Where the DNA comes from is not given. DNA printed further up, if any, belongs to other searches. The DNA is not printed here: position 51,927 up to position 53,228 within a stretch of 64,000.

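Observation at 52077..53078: GC-rich, opposite-strand gene inserted between murB and murC encoding a membrane-anchored degenerate M23-like protein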

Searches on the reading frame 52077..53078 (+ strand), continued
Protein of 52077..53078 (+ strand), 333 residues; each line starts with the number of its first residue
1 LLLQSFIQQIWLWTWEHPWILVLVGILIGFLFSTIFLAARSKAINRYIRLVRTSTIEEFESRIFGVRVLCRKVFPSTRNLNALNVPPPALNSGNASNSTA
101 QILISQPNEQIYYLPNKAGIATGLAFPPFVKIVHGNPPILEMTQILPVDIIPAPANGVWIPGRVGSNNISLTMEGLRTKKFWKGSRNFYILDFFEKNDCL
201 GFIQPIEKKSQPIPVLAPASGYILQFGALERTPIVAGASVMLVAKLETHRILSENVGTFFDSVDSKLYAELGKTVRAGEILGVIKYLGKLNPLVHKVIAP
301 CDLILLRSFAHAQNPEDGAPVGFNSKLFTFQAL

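Call 24: find_encoding_contigs(protein=P0005, flank=8000, max_places=3)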
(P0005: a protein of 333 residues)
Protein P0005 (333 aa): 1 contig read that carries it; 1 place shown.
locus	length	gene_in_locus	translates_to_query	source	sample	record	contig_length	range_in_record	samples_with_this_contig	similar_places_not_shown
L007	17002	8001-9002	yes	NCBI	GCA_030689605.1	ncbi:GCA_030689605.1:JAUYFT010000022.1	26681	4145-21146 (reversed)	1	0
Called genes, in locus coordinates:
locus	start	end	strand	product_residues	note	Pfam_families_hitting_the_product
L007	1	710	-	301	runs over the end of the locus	PF07549:Sec_GG (weak), PF02355:SecD_SecF_C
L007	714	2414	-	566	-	PF21760:SecD_1st, PF00639:Rotamase, PF13145:Rotamase_2 (weak), PF13616:Rotamase_3, PF22599:SecDF_P1_head, PF00873:ACR_tran (weak), PF02355:SecD_SecF_C, PF03176:MMPL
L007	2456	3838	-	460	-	PF01839:FG-GAP (faint), PF13517:FG-GAP_3, PF03734:YkuD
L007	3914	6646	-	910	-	PF07517:SecA_DEAD, PF01043:SecA_PP_bind, PF21090:P-loop_SecA, PF07516:SecA_SW, PF02810:SEC-C (weak)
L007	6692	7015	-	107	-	PF02482:Ribosomal_S30AE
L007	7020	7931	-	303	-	PF01565:FAD_binding_4, PF02873:MurB_C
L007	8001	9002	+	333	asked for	-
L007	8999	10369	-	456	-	PF01225:Mur_ligase, PF08245:Mur_ligase_M, PF02875:Mur_ligase_C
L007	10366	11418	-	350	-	PF03033:Glyco_transf_28, PF04101:Glyco_tran_28_C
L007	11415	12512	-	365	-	PF01098:FTSW_RODA_SPOVE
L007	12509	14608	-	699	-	PF02578:Cu-oxidase_4, PF21799:MurD-like_N, PF08245:Mur_ligase_M, PF02875:Mur_ligase_C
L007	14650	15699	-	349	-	PF10555:MraY_sig1 (faint), PF00953:Glycos_transf_4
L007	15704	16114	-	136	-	-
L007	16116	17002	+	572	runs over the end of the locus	PF13231:PMT_2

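Call 26: find_encoding_contigs(protein=P0009, flank=8000, max_places=2)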
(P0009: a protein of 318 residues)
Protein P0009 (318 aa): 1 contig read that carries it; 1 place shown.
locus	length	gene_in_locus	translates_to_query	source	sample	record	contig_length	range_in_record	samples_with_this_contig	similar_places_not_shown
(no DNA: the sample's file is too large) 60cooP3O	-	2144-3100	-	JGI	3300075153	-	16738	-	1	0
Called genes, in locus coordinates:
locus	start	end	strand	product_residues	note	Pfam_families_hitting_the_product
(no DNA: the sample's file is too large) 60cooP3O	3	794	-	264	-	?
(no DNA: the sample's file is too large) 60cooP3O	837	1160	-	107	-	PF02482:Ribosomal_S30AE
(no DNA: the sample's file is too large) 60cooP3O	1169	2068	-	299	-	PF01565:FAD_binding_4, PF02873:MurB_C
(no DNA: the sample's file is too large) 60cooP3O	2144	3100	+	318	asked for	-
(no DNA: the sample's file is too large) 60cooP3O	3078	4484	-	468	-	PF01225:Mur_ligase, PF08245:Mur_ligase_M, PF02875:Mur_ligase_C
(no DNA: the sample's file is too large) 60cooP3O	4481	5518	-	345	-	PF03033:Glyco_transf_28, PF04101:Glyco_tran_28_C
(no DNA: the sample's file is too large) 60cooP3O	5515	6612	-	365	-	PF01098:FTSW_RODA_SPOVE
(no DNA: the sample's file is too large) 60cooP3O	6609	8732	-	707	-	PF02578:Cu-oxidase_4, PF21799:MurD-like_N, PF08245:Mur_ligase_M, PF02875:Mur_ligase_C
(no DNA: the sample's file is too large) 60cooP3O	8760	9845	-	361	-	PF10555:MraY_sig1 (weak), PF00953:Glycos_transf_4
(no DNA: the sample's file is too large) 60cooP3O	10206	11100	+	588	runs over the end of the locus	PF02366:PMT, PF13231:PMT_2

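Call 27: find_encoding_contigs(protein=P0018, flank=8000, max_places=2)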
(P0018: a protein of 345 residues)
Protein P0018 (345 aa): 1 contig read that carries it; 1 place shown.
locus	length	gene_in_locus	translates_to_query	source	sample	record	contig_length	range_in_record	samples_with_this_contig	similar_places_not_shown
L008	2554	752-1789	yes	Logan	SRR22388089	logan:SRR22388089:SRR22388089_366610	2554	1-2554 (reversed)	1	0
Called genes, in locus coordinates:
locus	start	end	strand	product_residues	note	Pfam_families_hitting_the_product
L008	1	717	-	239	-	?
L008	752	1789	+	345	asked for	PF00364:Biotin_lipoyl (weak)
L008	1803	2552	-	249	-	?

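Call 28: find_encoding_contigs(protein=P0008, flank=8000, max_places=2)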
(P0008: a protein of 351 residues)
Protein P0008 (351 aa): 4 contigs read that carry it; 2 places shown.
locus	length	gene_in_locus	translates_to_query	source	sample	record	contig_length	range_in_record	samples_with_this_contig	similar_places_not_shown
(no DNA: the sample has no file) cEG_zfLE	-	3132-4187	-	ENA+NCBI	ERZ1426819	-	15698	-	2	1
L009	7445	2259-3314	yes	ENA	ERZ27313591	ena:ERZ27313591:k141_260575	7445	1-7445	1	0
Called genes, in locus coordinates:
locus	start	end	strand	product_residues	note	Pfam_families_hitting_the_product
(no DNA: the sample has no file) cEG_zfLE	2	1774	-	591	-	?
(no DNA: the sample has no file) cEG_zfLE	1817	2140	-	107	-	PF02482:Ribosomal_S30AE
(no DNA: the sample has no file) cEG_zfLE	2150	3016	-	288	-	PF01565:FAD_binding_4, PF02873:MurB_C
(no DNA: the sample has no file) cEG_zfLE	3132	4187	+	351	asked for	-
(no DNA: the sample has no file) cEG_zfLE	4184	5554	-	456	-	PF01225:Mur_ligase, PF08245:Mur_ligase_M, PF02875:Mur_ligase_C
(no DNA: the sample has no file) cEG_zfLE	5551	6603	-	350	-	PF03033:Glyco_transf_28, PF04101:Glyco_tran_28_C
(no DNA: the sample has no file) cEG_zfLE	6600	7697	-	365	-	PF01098:FTSW_RODA_SPOVE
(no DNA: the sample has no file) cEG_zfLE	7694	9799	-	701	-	PF02578:Cu-oxidase_4, PF02875:Mur_ligase_C (faint), PF08245:Mur_ligase_M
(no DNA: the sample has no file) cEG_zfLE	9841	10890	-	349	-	PF10555:MraY_sig1 (faint), PF00953:Glycos_transf_4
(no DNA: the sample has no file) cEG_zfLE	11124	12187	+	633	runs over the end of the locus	PF13231:PMT_2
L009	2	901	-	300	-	?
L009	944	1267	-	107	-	PF02482:Ribosomal_S30AE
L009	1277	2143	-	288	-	PF01565:FAD_binding_4, PF02873:MurB_C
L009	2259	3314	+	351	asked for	-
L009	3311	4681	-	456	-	PF01225:Mur_ligase, PF08245:Mur_ligase_M, PF02875:Mur_ligase_C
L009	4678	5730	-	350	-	PF03033:Glyco_transf_28, PF04101:Glyco_tran_28_C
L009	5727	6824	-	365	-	PF01098:FTSW_RODA_SPOVE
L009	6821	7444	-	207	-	?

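Call 30: predict_structure(alignment_id=A2)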
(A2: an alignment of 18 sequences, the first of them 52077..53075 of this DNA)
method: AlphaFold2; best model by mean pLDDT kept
length: 333 residues; sequences in the alignment: 18
mean_pLDDT: 84.7   pTM: 0.66
mean pLDDT of the five models: 84.7, 84.5, 84.3, 83.0, 81.2
residues with pLDDT >= 90: 156; 70-90: 134; 50-70: 36; < 50: 7
segments of 3 or more residues with pLDDT < 50: 93-99
pLDDT, mean of each block of 10 residues (from residue 1): 91 93 95 89 83 82 79 63 58 48 81 67 85 85 91 91 85 68 82 94 87 94 91 86 95 95 85 92 88 94 92 87 94 92
secondary structure, 60 per line:
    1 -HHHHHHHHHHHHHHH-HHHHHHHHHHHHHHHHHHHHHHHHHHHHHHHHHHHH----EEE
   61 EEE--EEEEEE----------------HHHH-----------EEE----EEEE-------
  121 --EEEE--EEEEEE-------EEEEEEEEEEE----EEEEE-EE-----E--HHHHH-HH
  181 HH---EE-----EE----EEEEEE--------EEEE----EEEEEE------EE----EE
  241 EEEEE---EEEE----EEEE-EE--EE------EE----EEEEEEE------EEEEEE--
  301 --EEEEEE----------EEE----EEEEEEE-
elements in order: H2-16 H18-53 E58-63 E66-71 H88-91 E103-105 E110-113 E123-126 E129-134 E142-152 E157-161 H173-177 H179-182 E199-204 E213-216 E221-226 E239-245 E249-252 E257-260 E280-286 E293-298 E303-308 E319-321 E326-332

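Call 35: find_related_loci(query=A1, collection=genome_contigs, flank=6000)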
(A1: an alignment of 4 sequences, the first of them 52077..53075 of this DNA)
Query A1 (333 aa) in genome_contigs; peptide patterns used: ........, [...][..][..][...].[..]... (x = any residue, [..] = any of these).
60 stretches matched a pattern; 2 encode a relative of the query (tblastn E <= 1e-3); 2 distinct loci.
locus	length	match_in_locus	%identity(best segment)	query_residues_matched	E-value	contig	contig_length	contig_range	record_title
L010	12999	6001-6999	47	3-333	2e-96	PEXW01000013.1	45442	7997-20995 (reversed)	MAG: Candidatus Kerfeldbacteria bacterium CG08_land_8_20_14_0_20_43_14 CG08_land_8_20_14_0.20_scaffold_152_c, whole geno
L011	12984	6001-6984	41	6-333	2e-78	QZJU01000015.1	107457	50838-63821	MAG: Candidatus Parcubacteria bacterium isolate SURF_31 contig-100_125_length_107457_read_count_18777470, whole genome s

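Call 38: fold_search(model_id=the predicted structure, library=pdb)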
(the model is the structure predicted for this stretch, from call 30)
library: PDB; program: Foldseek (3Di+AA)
matches with E <= 10: 450; with E <= 0.001: 0
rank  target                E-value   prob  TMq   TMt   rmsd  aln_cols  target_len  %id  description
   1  4hr7_D                4.3e-03  1.00  0.20  0.82   1.7        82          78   24  Crystal Structure of Biotin Carboxyl Carrier Protein-Biotin Carboxylase Complex from E.coli (released 2013-03-13)
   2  1bdo                  5.3e-03  1.00  0.21  0.82   2.6        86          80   24  STRUCTURE OF THE BIOTINYL DOMAIN OF ACETYL-COENZYME A CARBOXYLASE DETERMINED BY MAD PHASING (released 1996-08-01)
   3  4hr7_G                8.2e-03  1.00  0.20  0.83   1.7        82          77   24  Crystal Structure of Biotin Carboxyl Carrier Protein-Biotin Carboxylase Complex from E.coli (released 2013-03-13)
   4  9yx0_A                1.5e-02  0.95  0.19  0.11  19.7       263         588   11  Structure of the 3-methylcrotonyl-coenzyme A carboxylase from Mycobacterium smegmatis (released 2025-11-26)
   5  8ras_E                1.5e-02  0.82  0.15  0.06  15.3       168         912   12  Plastid-encoded RNA polymerase transcription elongation complex (released 2024-03-06)
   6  6pss_J                1.5e-02  0.77  0.16  0.06  12.2       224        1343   12  Escherichia coli RNA polymerase promoter unwinding intermediate (TRPi1.5a) with TraR and mutant rpsT P2 promoter (released 2020-03-25)
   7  6vvt_C                1.5e-02  0.72  0.19  0.10  12.3       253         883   13  Crystal structure of a Mycobacterium smegmatis transcription initiation complex with Rifampicin-resistant RNA polymera (released 2020-10-21)
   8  1a6x_MODEL_1_A        1.6e-02  1.00  0.22  0.77   2.4        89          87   22  STRUCTURE OF THE APO-BIOTIN CARBOXYL CARRIER PROTEIN (APO-BCCP87) OF ESCHERICHIA COLI ACETYL-COA CARBOXYLASE,  (released 1998-10-14)
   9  4kkt_A                1.7e-02  0.90  0.17  0.20  13.8       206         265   12  Crystal Structure of BesA (P21 form) (released 2013-07-10)
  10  8qma_B                1.7e-02  0.80  0.15  0.06  16.0       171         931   13  Structure of the plastid-encoded RNA polymerase complex (PEP) from Sinapis alba (released 2024-03-06)
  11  8eos_C                1.7e-02  0.75  0.19  0.08  11.5       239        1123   12  M. tuberculosis RNAP elongation complex with NusG and CMPCPP (released 2023-02-01)
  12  4kku_B                2.1e-02  0.66  0.17  0.20  21.1       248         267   12  Structure of BesA (Selenomethinone derivative - P212121) (released 2013-07-10)
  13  8eot_C                2.7e-02  0.82  0.21  0.08  11.4       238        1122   13  M. tuberculosis RNAP elongation complex with NusG (released 2023-02-01)
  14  4kks                  2.7e-02  0.80  0.16  0.19  14.5       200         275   14  Crystal Structure of BesA (C2 form) (released 2013-07-10)
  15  5csa_A                2.9e-02  0.99  0.19  0.08  15.9       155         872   13  Crystal structure of domains BT-BCCP-AC1-AC5 of yeast acetyl-CoA carboxylase (released 2015-10-28)
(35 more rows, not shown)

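Call 45: find_encoding_contigs(protein=P0025, flank=6000, max_places=2)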
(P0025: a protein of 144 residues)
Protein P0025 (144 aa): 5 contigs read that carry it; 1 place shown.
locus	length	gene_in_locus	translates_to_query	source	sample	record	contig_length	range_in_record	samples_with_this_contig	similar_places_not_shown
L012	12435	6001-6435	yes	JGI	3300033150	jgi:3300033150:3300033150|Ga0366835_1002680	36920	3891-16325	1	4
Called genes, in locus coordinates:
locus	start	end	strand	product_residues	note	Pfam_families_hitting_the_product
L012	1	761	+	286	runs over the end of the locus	PF02219:MTHFR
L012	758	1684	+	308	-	PF04055:Radical_SAM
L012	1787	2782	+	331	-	PF00494:SQS_PSY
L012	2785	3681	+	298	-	PF01715:IPPT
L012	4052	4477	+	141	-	PF01220:DHquinase_II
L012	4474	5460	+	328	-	PF01321:Creatinase_N (faint), PF00557:Peptidase_M24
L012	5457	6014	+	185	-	PF08207:EFP_N, PF01132:EFP, PF09285:Elong-fact-P_C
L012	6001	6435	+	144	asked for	-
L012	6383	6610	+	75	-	-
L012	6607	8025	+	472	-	PF00289:Biotin_carb_N, PF02222:ATP-grasp, PF02655:ATP-grasp_3, PF02786:CPSase_L_D2, PF07478:Dala_Dala_lig_C, PF08443:RimK (faint), PF02785:Biotin_carb_C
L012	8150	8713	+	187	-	PF13580:SIS_2, PF01380:SIS (weak)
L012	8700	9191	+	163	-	PF01467:CTP_transf_like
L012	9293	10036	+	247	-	PF01522:Polysacc_deac_1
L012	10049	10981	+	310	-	PF02618:YceG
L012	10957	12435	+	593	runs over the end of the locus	PF12705:PDDEXK_1, PF00990:GGDEF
